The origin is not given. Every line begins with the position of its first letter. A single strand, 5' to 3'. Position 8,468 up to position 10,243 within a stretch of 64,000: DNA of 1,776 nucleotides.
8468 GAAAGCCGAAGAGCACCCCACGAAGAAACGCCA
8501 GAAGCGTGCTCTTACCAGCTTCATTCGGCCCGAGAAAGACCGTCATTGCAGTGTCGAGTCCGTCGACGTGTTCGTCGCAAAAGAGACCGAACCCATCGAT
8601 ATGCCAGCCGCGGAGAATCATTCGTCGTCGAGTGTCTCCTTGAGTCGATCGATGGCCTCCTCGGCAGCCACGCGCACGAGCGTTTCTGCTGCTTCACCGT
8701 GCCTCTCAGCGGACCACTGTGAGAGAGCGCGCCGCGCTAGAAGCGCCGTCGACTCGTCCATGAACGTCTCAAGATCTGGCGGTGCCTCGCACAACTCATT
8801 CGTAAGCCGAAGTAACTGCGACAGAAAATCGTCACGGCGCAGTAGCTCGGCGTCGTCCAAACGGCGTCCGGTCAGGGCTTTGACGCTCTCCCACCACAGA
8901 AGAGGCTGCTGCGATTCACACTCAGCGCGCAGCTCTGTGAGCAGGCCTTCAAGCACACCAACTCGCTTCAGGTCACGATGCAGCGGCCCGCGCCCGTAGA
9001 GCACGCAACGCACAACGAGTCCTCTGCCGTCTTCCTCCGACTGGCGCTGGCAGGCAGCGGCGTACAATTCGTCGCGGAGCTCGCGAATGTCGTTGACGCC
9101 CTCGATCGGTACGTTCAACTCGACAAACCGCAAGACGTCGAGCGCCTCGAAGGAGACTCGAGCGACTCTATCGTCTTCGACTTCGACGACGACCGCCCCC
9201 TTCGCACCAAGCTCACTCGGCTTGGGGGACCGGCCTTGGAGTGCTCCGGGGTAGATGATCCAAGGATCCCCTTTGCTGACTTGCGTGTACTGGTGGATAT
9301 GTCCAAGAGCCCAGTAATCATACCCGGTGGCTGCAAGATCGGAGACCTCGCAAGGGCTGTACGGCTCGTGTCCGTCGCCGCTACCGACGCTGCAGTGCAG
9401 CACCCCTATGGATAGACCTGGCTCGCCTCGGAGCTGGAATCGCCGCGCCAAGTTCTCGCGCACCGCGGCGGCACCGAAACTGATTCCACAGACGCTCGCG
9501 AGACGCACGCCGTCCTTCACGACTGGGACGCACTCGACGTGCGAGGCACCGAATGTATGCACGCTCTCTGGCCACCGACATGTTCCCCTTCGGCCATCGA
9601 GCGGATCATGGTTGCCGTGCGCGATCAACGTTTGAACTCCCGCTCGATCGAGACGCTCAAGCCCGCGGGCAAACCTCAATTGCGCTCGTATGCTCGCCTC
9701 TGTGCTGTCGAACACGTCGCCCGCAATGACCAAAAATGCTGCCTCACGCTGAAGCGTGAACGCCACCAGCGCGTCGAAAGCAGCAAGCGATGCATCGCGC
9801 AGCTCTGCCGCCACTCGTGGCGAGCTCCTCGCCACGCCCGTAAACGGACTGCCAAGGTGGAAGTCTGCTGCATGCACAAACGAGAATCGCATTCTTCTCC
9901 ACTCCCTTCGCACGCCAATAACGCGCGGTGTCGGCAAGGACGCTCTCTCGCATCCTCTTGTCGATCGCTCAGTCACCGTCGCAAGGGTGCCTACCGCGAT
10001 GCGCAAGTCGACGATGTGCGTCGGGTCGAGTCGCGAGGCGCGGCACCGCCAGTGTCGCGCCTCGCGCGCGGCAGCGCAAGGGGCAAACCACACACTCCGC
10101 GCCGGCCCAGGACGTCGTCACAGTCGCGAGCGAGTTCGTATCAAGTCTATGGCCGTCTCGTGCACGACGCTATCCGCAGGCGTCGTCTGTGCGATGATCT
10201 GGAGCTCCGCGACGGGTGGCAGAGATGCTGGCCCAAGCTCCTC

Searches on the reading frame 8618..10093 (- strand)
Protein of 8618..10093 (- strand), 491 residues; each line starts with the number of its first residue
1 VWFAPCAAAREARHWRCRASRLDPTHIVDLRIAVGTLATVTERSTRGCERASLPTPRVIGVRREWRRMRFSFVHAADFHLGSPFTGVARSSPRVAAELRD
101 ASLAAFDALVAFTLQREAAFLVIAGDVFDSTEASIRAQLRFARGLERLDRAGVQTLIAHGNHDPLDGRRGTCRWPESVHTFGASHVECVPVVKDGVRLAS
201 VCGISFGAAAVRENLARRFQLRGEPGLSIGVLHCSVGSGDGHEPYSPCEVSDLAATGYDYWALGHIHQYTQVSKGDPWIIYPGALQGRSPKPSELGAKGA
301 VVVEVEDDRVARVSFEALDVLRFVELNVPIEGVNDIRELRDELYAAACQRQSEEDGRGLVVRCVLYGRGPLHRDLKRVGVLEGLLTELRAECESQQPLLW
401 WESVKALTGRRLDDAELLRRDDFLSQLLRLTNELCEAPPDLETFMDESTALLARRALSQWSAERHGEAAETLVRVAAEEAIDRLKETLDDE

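Call 9: search_protein_families(library=pfam, proteins=[window:8618-10093:-], max_evalue=0.001)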
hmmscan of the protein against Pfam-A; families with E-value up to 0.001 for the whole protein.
window:8618-10093:- (491 aa): 2 families
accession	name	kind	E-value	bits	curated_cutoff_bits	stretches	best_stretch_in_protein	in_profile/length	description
PF00149.33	Metallophos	-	4.4e-10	40.7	21.5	1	71-269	2-191/191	Calcineurin-like phosphoesterase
PF12850.12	Metallophos_2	-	3.1e-06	27.7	27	1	118-305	27-151/154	Calcineurin-like phosphoesterase superfamily domain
